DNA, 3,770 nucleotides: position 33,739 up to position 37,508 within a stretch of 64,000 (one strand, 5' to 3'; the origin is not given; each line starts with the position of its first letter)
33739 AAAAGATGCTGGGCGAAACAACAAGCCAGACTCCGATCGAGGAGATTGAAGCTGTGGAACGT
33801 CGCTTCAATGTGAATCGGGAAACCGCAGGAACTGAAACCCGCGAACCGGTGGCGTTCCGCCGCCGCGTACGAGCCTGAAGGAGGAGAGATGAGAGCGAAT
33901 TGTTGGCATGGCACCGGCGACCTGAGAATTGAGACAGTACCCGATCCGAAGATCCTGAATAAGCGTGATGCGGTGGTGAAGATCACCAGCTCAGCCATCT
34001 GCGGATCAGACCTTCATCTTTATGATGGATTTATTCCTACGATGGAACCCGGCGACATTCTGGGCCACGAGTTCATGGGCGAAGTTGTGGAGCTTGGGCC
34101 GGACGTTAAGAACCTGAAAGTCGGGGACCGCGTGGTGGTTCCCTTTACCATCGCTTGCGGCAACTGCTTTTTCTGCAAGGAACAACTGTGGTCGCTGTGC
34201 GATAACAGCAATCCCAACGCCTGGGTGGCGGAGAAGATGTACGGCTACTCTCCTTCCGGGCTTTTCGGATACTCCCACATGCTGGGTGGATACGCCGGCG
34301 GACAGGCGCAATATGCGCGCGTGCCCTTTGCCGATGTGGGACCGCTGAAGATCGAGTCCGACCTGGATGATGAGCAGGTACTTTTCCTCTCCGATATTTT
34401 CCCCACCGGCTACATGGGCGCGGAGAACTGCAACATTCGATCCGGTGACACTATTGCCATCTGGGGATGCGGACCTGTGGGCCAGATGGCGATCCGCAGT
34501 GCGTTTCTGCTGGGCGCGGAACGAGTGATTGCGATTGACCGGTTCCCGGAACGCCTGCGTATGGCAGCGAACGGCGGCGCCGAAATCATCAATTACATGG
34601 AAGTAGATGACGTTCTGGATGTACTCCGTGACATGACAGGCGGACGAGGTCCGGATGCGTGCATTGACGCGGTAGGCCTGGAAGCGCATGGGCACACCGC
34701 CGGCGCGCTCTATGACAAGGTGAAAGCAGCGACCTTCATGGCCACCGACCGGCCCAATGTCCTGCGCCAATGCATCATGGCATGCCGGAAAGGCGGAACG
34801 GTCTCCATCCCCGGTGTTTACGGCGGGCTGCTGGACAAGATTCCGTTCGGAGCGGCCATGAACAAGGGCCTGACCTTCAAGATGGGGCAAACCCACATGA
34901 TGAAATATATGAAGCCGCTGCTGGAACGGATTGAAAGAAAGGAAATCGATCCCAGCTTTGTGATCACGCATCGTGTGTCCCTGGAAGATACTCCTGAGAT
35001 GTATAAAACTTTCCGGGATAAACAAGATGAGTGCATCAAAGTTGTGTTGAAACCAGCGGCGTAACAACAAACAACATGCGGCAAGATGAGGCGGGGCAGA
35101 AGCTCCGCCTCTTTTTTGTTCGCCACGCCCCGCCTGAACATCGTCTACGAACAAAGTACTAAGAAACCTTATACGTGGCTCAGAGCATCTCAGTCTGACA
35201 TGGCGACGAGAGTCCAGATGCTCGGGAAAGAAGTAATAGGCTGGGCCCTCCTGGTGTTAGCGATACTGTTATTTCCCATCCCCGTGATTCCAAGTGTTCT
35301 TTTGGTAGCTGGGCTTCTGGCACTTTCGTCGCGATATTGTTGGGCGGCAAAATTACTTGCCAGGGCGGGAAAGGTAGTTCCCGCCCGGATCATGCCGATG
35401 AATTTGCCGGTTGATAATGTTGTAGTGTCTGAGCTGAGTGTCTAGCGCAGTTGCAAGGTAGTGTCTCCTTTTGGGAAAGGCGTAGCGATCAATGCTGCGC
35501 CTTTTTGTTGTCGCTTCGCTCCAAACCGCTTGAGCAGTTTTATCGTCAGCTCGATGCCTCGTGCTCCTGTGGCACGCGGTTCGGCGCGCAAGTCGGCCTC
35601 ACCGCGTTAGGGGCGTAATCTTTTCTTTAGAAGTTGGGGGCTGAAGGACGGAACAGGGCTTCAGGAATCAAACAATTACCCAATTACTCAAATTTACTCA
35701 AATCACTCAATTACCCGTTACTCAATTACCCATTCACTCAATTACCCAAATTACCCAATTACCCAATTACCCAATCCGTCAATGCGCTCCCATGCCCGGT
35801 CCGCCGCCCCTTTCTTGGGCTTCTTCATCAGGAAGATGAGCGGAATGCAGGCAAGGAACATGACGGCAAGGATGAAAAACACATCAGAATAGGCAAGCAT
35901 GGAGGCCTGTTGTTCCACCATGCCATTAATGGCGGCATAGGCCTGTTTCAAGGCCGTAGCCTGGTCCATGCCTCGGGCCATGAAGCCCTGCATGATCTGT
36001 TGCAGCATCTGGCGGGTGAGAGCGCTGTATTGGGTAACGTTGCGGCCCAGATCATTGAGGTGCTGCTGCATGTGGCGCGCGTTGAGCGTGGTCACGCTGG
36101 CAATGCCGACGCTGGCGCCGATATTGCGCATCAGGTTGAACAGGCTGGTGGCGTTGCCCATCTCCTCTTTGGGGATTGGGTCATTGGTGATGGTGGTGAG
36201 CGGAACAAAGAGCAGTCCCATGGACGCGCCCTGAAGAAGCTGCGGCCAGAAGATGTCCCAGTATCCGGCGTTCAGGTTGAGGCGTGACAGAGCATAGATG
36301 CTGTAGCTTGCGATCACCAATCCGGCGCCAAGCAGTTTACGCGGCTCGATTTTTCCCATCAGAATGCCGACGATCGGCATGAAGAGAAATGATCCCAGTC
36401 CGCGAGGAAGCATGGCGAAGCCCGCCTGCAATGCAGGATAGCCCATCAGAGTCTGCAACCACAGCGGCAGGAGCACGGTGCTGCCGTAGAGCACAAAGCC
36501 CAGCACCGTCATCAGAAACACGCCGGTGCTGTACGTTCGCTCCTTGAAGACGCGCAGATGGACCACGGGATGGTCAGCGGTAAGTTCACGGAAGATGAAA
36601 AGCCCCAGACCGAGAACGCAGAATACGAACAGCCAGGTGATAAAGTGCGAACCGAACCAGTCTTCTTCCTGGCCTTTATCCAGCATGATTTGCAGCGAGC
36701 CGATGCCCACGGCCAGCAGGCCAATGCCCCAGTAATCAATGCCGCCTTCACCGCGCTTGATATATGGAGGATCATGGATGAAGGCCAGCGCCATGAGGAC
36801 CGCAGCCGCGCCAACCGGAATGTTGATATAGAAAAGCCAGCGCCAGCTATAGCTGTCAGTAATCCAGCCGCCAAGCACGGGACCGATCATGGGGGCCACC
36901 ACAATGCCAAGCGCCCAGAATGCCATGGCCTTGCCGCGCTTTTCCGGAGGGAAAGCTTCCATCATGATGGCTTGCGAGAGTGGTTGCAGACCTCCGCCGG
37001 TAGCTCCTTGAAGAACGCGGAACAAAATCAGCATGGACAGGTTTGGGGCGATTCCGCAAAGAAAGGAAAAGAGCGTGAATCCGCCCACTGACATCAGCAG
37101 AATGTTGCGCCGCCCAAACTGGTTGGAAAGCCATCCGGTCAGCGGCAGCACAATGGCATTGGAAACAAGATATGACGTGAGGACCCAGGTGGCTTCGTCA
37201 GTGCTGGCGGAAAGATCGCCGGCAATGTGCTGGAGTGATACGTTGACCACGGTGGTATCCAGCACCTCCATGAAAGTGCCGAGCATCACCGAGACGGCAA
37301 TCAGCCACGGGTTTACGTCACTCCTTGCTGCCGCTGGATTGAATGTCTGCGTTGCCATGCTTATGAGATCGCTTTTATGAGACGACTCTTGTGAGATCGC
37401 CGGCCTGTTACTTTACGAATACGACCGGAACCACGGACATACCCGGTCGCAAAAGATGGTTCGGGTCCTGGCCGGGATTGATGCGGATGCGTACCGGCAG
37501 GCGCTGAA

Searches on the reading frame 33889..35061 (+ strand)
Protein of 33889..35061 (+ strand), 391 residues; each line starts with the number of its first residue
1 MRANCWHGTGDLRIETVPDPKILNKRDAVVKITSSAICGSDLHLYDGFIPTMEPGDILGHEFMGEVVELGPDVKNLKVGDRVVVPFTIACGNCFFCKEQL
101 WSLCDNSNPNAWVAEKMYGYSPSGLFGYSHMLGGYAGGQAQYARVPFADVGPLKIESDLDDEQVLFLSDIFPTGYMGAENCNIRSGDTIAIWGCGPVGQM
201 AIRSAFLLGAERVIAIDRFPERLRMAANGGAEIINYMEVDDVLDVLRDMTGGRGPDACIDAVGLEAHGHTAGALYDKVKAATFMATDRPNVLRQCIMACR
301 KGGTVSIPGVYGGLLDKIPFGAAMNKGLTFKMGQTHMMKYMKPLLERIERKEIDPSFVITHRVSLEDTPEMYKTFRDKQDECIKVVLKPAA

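Call 87: search_protein_families(library=pfam, proteins=[window:33889-35061:+], max_evalue=0.00001)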
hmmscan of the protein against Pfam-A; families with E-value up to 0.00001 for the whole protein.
window:33889-35061:+ (391 aa): 2 families
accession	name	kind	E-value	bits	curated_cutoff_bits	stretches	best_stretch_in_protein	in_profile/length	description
PF08240.17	ADH_N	-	3.5e-25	88.7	23.5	1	25-153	2-102/104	Alcohol dehydrogenase GroES-like domain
PF00107.32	ADH_zinc_N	-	1.5e-17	64.2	31.8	1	196-265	1-69/129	Zinc-binding dehydrogenase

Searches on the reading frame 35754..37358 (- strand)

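Call 87: search_protein_families(library=pfam, proteins=[window:35754-37358:-], max_evalue=0.00001)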
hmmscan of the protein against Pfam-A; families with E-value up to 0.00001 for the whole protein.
window:35754-37358:- (535 aa): 2 families
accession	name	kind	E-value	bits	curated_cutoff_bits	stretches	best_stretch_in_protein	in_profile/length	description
PF07690.21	MFS_1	-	2.5e-64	217.8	33.4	1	24-418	1-346/347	Major Facilitator Superfamily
PF00083.30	Sugar_tr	-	8.9e-16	58.2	22.3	1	24-196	5-193/452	Sugar (and other) transporter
